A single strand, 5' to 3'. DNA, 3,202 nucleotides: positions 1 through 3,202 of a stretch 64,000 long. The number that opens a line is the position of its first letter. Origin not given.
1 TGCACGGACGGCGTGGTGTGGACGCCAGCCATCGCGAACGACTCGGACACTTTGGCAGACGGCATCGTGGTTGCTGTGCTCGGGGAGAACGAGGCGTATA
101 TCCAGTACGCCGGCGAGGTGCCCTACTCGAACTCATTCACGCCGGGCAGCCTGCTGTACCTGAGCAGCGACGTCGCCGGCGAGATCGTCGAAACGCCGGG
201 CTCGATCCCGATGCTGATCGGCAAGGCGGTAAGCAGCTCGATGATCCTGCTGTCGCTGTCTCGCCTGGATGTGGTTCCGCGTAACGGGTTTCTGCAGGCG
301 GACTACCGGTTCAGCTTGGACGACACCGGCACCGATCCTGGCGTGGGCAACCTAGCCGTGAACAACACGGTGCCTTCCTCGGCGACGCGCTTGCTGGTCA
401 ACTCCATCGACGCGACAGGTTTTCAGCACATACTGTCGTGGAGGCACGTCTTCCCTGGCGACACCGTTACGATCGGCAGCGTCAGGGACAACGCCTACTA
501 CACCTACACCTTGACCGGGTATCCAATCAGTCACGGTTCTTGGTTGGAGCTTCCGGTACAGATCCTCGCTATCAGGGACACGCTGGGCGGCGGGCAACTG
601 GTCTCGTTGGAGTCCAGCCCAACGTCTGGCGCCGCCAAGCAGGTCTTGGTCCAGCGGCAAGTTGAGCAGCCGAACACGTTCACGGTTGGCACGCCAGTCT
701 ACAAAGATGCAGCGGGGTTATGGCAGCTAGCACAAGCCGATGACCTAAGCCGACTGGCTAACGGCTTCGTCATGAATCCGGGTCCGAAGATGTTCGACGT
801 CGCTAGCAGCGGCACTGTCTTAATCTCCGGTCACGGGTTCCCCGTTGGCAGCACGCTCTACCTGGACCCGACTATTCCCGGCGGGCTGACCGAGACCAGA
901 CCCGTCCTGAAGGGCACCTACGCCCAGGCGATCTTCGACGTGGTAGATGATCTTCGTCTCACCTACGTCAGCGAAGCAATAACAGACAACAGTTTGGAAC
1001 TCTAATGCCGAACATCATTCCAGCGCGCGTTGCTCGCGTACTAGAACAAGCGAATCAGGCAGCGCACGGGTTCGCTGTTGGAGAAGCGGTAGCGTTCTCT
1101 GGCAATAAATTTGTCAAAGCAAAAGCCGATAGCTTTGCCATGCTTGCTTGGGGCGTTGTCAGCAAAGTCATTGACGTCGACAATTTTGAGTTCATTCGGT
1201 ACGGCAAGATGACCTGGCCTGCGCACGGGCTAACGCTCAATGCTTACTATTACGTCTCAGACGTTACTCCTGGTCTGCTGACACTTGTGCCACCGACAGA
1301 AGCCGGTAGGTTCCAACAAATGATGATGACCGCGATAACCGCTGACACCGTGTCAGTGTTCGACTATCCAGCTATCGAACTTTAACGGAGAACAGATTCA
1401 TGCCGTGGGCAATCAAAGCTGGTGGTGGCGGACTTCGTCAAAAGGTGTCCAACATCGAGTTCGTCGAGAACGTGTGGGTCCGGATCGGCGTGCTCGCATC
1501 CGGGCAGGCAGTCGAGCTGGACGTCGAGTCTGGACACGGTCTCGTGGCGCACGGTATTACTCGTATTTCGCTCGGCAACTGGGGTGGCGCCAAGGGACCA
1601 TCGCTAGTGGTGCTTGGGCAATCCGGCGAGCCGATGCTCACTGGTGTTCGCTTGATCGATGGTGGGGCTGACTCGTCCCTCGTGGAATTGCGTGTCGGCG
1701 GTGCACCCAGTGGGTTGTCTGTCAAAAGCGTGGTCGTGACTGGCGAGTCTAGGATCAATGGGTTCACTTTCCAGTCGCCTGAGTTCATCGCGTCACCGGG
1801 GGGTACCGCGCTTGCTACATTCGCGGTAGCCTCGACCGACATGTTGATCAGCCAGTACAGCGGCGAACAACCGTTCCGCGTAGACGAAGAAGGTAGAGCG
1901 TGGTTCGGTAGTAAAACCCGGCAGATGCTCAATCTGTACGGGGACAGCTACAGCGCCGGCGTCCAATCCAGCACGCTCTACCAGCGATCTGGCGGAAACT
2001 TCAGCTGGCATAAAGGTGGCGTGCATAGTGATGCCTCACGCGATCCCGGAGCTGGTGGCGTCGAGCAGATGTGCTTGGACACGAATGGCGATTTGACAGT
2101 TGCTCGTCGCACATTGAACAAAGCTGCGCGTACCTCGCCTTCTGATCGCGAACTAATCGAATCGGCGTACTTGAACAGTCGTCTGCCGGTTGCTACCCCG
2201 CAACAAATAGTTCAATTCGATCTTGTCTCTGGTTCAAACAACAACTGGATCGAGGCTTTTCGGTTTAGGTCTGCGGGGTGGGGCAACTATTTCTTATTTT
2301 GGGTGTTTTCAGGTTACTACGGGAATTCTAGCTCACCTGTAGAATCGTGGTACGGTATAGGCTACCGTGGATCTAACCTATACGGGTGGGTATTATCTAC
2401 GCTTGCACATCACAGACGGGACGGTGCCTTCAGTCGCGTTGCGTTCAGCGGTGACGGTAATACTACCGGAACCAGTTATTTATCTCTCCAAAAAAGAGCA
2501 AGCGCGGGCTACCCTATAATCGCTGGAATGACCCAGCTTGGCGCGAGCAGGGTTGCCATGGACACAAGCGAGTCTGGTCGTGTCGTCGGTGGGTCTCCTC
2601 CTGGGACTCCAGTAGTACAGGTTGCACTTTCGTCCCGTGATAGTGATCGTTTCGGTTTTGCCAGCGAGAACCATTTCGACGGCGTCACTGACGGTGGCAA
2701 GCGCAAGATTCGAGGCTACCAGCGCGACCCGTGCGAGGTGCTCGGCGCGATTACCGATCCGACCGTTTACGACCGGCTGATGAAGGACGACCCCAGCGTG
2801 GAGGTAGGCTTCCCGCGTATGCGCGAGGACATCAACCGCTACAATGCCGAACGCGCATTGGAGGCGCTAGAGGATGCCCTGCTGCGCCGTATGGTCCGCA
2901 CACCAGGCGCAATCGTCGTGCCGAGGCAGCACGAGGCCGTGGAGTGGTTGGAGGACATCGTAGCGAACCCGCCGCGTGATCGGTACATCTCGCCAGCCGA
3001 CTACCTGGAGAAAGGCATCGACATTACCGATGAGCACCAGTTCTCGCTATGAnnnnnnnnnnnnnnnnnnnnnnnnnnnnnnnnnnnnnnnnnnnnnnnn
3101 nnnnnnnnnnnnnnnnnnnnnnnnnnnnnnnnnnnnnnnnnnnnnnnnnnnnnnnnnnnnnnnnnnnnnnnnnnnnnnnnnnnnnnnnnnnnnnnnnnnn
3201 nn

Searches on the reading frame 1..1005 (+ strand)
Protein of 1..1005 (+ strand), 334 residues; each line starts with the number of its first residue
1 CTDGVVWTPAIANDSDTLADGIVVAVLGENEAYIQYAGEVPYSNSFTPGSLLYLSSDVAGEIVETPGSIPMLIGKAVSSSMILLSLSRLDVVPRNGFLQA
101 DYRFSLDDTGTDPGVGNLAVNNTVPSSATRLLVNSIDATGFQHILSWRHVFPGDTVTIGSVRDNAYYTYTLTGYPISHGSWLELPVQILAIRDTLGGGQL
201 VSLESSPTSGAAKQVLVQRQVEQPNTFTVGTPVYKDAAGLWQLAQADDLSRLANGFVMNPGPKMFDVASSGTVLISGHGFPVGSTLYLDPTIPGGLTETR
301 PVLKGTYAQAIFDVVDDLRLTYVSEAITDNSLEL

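Call 4: search_protein_families(library=pfam, proteins=[window:13-1005:+], max_evalue=0.01)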
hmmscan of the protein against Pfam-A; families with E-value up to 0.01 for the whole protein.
window:13-1005:+ (330 aa): 0 families

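Call 5: search_protein_families(library=phrogs, proteins=[window:13-1005:+], max_evalue=0.001)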
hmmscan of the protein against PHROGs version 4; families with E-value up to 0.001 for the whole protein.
window:13-1005:+ (330 aa): 0 families

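Call 77: search_dna_similar(query=window:1-1005:+, collection=phages, mode=protein, max_rows=8, max_evalue=0.001)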
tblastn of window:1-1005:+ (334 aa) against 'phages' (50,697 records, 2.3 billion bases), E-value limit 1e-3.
No match.

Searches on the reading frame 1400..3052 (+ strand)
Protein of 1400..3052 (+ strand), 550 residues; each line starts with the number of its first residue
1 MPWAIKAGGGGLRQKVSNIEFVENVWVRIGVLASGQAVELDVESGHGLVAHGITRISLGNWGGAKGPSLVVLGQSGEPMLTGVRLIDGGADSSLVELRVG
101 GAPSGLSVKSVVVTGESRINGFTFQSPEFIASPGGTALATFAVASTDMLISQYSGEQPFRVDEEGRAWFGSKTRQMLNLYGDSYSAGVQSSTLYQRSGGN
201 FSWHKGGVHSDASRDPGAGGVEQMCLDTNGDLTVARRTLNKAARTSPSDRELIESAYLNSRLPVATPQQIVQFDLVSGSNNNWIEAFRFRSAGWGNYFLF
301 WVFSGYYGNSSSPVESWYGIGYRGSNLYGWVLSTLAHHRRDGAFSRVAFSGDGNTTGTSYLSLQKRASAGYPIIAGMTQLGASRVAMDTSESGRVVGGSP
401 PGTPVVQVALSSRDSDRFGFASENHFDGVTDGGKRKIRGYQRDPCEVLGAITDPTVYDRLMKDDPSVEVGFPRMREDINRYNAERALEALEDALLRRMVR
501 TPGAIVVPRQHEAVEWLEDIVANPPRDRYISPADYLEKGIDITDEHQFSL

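Call 4: search_protein_families(library=pfam, proteins=[window:1400-3052:+], max_evalue=0.01)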
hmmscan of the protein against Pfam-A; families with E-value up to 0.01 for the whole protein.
window:1400-3052:+ (550 aa): 0 families

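Call 5: search_protein_families(library=phrogs, proteins=[window:1400-3052:+], max_evalue=0.001)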
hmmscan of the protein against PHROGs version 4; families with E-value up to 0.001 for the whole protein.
window:1400-3052:+ (550 aa): 0 families

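Call 76: search_dna_similar(query=window:1400-3052:+, collection=phages, mode=protein, max_rows=8, max_evalue=0.001)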
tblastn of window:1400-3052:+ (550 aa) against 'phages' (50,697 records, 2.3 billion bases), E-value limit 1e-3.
Records with a match: 1; places in all: 1; records where one place covers at least 80% of the query: 0.
Best place of each record, by identity: <60% 1.
By first word of the organism name: Microcoleus 1.
By host as written in the record: - 1.
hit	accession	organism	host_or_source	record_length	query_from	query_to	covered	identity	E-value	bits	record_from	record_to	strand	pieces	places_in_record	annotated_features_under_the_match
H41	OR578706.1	Microcoleus phage My-WqHQDG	river water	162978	167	231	12%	46.2%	8e-7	58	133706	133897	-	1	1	hypothetical protein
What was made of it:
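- Tried and rejected: tblastn of the upstream genes (1-1005 and 1400-3052) gave no annotation (calls 76, 77).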
